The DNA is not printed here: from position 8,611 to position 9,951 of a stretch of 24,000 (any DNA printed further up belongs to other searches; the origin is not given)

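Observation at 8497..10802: Cassette content: a candidate new module rich in Lrp/RAM domains (E, R, A-B-C-D)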

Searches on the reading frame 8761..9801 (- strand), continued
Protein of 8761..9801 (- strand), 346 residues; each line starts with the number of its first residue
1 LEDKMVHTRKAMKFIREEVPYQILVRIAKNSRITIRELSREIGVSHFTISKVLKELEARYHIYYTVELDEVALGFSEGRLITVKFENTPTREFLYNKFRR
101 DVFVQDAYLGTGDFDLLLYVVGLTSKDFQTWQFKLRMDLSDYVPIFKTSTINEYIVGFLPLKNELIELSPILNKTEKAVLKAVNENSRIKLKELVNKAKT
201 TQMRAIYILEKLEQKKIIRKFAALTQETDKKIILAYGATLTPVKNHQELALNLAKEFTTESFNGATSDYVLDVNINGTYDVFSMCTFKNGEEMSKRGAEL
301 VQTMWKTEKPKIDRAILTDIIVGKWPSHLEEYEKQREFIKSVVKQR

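Call 53: find_encoding_contigs(protein=P0053, flank=5000, max_places=4)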
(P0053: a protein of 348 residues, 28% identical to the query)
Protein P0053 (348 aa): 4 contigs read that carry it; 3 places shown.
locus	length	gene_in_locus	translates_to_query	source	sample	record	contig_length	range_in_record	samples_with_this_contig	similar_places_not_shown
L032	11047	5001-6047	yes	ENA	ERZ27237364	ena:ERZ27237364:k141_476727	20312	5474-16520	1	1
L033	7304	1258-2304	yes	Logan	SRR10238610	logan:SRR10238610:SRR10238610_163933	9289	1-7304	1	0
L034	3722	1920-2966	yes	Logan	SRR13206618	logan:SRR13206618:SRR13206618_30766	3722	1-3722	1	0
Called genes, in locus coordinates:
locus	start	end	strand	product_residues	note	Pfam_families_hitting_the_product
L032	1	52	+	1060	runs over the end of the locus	PF00133:tRNA-synt_1, PF09334:tRNA-synt_1g (faint), PF08264:Anticodon_1, PF19302:DUF5915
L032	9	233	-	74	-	-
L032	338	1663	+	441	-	PF18195:GatD_N, PF00710:Asparaginase, PF17763:Asparaginase_C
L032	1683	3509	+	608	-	PF02934:GatB_N, PF02938:GAD, PF02637:GatB_Yqey (weak)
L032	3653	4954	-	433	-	PF00892:EamA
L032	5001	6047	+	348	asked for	PF19776:DUF6262 (faint), PF01022:HTH_5 (faint), PF01047:MarR (faint), PF08279:HTH_11 (weak), PF13404:HTH_AsnC-type, PF13412:HTH_24, PF13556:HTH_30 (faint)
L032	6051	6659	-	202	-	-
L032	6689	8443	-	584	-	PF00009:GTP_EFTU, PF01926:MMR_HSR1, PF03144:GTP_EFTU_D2 (weak), PF11987:IF-2, PF14578:GTP_EFTU_D4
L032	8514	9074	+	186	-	PF00334:NDK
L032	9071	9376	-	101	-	PF01883:FeS_assembly_P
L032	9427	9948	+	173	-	-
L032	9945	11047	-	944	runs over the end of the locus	PF05048:NosD, PF13229:Beta_helix, PF05048:NosD, PF13229:Beta_helix, PF05048:NosD, PF13229:Beta_helix, PF05048:NosD, PF13229:Beta_helix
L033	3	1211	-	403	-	?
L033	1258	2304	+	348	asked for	PF19776:DUF6262 (faint), PF01022:HTH_5 (faint), PF01047:MarR (faint), PF08279:HTH_11 (weak), PF13404:HTH_AsnC-type, PF13412:HTH_24, PF13556:HTH_30 (faint)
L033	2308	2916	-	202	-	-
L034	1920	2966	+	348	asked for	PF19776:DUF6262 (faint), PF01022:HTH_5 (faint), PF01047:MarR (faint), PF08279:HTH_11 (weak), PF13404:HTH_AsnC-type, PF13412:HTH_24, PF13556:HTH_30 (faint)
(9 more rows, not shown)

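Call 59: search_solved_structures(query=A7, max_evalue=0.01, show_alignments=1)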
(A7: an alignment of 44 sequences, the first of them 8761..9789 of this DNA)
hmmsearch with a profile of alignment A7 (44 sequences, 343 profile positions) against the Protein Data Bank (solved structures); distinct sequences matched with E-value up to 0.01: 30.
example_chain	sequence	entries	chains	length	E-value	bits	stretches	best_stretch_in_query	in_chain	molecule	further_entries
8q90_A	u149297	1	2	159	5.1e-15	58.6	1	1-113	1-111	AsnC family transcriptional regulator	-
1i1g_A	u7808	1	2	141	7.7e-14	54.8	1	17-120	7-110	TRANSCRIPTIONAL REGULATOR LRPA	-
2cyy_A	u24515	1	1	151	2.3e-13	53.2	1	13-127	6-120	Putative HTH-type transcriptional regulator PH1519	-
1ri7_A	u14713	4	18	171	2.6e-13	53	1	13-127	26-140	Putative transcriptional regulator | Putative HTH-type transcriptional regulator PH1519 | Uncharacterized HTH-type transcriptional regulator PH1519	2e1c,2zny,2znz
9w4v_A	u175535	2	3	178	5.6e-11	45.4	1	164-304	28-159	Uncharacterized HTH-type transcriptional regulator PH0140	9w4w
7fby_A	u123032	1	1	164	9.2e-11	44.6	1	165-304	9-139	Transcriptional regulatory protein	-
2cfx_A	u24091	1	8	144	1.1e-10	44.4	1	13-109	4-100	HTH-TYPE TRANSCRIPTIONAL REGULATOR LRPC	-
2ia0_A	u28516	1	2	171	3.9e-09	39.3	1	166-225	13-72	Putative HTH-type transcriptional regulator PF0864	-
2gqq_A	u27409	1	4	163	8.6e-09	38.2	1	13-114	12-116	Leucine-responsive regulatory protein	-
2dbb_A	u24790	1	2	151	2.6e-08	36.6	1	168-270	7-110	Putative HTH-type transcriptional regulator PH0061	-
2e7w_A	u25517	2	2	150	2.2e-07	33.6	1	172-243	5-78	150aa long hypothetical transcriptional regulator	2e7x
2cg4_A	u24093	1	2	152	2.2e-07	33.5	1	8-129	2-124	REGULATORY PROTEIN ASNC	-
2efq_A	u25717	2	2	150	2.3e-07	33.5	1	172-243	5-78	150aa long hypothetical transcriptional regulator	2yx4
2efo_A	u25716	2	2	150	2.4e-07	33.4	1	14-114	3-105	150aa long hypothetical transcriptional regulator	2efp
2pmh_A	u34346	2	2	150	2.4e-07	33.4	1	172-243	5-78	150aa long hypothetical transcriptional regulator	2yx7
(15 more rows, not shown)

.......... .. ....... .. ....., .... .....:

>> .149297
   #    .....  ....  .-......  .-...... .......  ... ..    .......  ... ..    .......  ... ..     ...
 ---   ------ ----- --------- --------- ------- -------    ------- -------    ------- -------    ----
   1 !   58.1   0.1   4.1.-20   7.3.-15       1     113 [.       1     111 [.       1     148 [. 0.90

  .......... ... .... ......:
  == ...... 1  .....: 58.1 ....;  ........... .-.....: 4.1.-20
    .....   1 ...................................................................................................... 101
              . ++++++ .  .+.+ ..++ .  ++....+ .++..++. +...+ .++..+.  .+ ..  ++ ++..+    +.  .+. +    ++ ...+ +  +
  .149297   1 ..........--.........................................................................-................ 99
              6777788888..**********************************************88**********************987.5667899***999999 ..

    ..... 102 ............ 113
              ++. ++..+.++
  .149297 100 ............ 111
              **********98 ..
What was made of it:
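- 8761..9789 (-): R1, 342 aa; single-chain tandem Lrp/AsnC regulator (type 1). PDB profile matches for both halves (call 59).
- On Lrp/AsnC (FFRP) transcription factor family (R): The PDB profile covers residues 1-129 and 164-304 (call 59).
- Sequence profiles match DNA-binding Lrp/AsnC factors far better, E 5e-15 (call 59).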

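Call 64: predict_structure(alignment_id=A7)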
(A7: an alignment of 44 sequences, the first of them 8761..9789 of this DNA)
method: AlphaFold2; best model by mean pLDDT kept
length: 342 residues; sequences in the alignment: 44
mean_pLDDT: 94.9   pTM: 0.90
mean pLDDT of the five models: 94.9, 94.6, 94.5, 93.9, 93.8
residues with pLDDT >= 90: 316; 70-90: 23; 50-70: 3; < 50: 0
segments of 3 or more residues with pLDDT < 50: none
pLDDT, mean of each block of 10 residues (from residue 1): 72 90 95 95 96 97 97 97 95 95 98 96 95 96 97 96 97 98 97 98 98 97 95 97 94 89 96 97 96 95 97 97 93 93 84
secondary structure, 60 per line:
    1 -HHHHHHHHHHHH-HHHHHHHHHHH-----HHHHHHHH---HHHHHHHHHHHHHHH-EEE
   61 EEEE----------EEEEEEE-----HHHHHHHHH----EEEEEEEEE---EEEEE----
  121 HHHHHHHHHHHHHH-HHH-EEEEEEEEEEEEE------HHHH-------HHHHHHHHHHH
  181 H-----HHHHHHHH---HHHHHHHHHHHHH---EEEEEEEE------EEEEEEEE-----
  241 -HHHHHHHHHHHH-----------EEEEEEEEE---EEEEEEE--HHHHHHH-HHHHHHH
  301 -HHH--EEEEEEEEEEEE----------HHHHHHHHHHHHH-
elements in order: H2-13 H15-25 H31-38 H42-56 E58-64 E75-81 H87-95 E100-108 E112-116 H121-134 E140-152 H159-162 H170-181 H187-194 H198-210 E214-221 E228-235 H242-253 E265-273 E277-283 H286-292 H294-300 E307-318 H329-341
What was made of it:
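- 8761..9789 (-): AlphaFold pLDDT 94.9, pTM 0.90 (call 64).
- On Lrp/AsnC (FFRP) transcription factor family (R): The AlphaFold model (pLDDT 94.9) shows HTH plus β-α-β-β-α-β twice (call 64).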

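Call 68: fold_search(model_id=the predicted structure, library=pdb)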
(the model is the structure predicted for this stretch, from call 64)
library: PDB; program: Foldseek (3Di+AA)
matches with E <= 10: 1532; with E <= 0.001: 45
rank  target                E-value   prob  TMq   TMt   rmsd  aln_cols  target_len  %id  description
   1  4ch7                  1.5e-14  1.00  0.57  0.62  11.3       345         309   14  Crystal structure of the siroheme decarboxylase NirDL (released 2014-07-30)
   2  4czc                  8.6e-13  1.00  0.55  0.60  10.9       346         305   14  Crystal structure of the siroheme decarboxylase NirDL in co-complex with iron-uroporphyrin III analogue (released 2014-07-30)
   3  7fby                  2.3e-06  1.00  0.35  0.73   3.6       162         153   19  Crystal Structure of PH0140 from Pyrococcus horikosii OT3 (released 2022-07-20)
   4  9w4w                  2.3e-06  1.00  0.34  0.71   3.7       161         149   20  Structure of transcription factor in complex with L-Ile (released 2026-03-25)
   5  2cyy                  3.5e-06  1.00  0.32  0.68   3.2       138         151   20  Crystal structure of PH1519 from Pyrococcus horikosii OT3 (released 2006-09-19)
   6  2pmh                  3.7e-06  1.00  0.35  0.74   2.7       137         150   22  Crystal structure of Thr132Ala of ST1022 from Sulfolobus tokodaii (released 2008-04-22)
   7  8q90_A                6.4e-06  1.00  0.35  0.77   2.4       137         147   26  Halophilic Lrp transcription factor (released 2024-01-31)
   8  2p5v_G                6.4e-06  1.00  0.36  0.73   3.2       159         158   16  Crystal Structure of Transcriptional Regulator NMB0573 from Neisseria Meningitidis (released 2007-04-03)
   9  2efo                  7.3e-06  1.00  0.35  0.75   2.6       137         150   22  Crystal structure of Tyr77 to Ala of ST1022 from Sulfolobus tokodaii 7 (released 2008-02-26)
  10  2p5v_C                7.3e-06  1.00  0.36  0.76   3.2       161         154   15  Crystal Structure of Transcriptional Regulator NMB0573 from Neisseria Meningitidis (released 2007-04-03)
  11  9w4v_A                7.7e-06  1.00  0.34  0.71   3.8       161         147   20  Structure of transcription factor in complex with D-allo-Ile (released 2026-03-25)
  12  2efn                  8.2e-06  1.00  0.35  0.73   3.2       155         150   19  Crystal Structure of Ser 32 to Ala of ST1022 from Sulfolobus tokodaii 7 (released 2008-02-26)
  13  2e1c_MODEL_1_A        8.2e-06  1.00  0.32  0.69   3.1       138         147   20  Structure of Putative HTH-type transcriptional regulator PH1519/DNA Complex (released 2007-12-04)
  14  2qz8_A                9.8e-06  1.00  0.34  0.72   3.2       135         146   14  Crystal structure of Mycobacterium tuberculosis Leucine response regulatory protein (LrpA) (released 2007-11-06)
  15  4pcq_A                1.0e-05  1.00  0.32  0.66   3.6       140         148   19  Crystal Structure of MtbAldR (Rv2779c) (released 2015-05-06)
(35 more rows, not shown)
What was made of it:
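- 8761..9789 (-): Foldseek hits NirDL 4ch7 at E 1.5e-14 and Lrp transcription factors (call 68).
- On Lrp/AsnC (FFRP) transcription factor family (R): Foldseek aligns 135-160 residues to whole Lrp proteins at TM 0.7-0.8 (call 68).
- On Siroheme decarboxylase AhbA/AhbB-NirDL (R): The fold is similar (call 68).
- Closest known: Archaeal Lrp/AsnC. Same: Each half of R has the wHTH plus β-α-β-β-α-β RAM architecture and matches these proteins by profile (E 5e-15 and 6e-11) and by fold (TM 0.7-0.8) (calls 59, 68).
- The best full-length structural match is NirDL 4ch7/4czc, E 1.5e-14, TM 0.57-0.62 (call 68).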

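Call 94: search_protein_families(library=pfam, max_evalue=0.001, proteins=[L022:3372-4583:-, L024:3670-4722:-, L028:3191-4198:-, L028:4214-4402:-, L028:4403-4558:-, L018:5313-5450:-])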
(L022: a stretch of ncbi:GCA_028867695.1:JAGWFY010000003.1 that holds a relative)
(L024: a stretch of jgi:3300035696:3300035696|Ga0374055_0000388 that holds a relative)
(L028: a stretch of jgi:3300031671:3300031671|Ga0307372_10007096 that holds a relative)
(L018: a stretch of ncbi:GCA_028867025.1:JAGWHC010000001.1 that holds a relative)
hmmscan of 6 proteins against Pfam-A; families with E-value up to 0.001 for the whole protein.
L022:3372-4583:- (403 aa): 3 families
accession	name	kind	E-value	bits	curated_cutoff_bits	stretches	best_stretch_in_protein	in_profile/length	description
PF04055.27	Radical_SAM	-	4.1e-21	76.3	29.5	1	68-225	1-166/166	Radical SAM superfamily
PF13186.11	SPASM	-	1.4e-11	44.9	21.5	1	307-366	4-66/67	Iron-sulfur cluster-binding domain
PF13353.11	Fer4_12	-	3.2e-06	27.9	22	1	74-154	15-98/137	4Fe-4S single cluster domain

L024:3670-4722:- (350 aa): 1 family
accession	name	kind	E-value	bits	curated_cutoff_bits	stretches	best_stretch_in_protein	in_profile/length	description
PF04055.27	Radical_SAM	-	2.9e-05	24.8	29.5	1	45-138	2-92/166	Radical SAM superfamily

L028:3191-4198:- (335 aa): 1 family
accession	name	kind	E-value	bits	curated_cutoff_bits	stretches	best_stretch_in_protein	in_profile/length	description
PF04055.27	Radical_SAM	-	4.2e-18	66.5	29.5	1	19-187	2-164/166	Radical SAM superfamily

L028:4214-4402:- (62 aa): 0 families

L028:4403-4558:- (51 aa): 0 families

L018:5313-5450:- (45 aa): 0 families
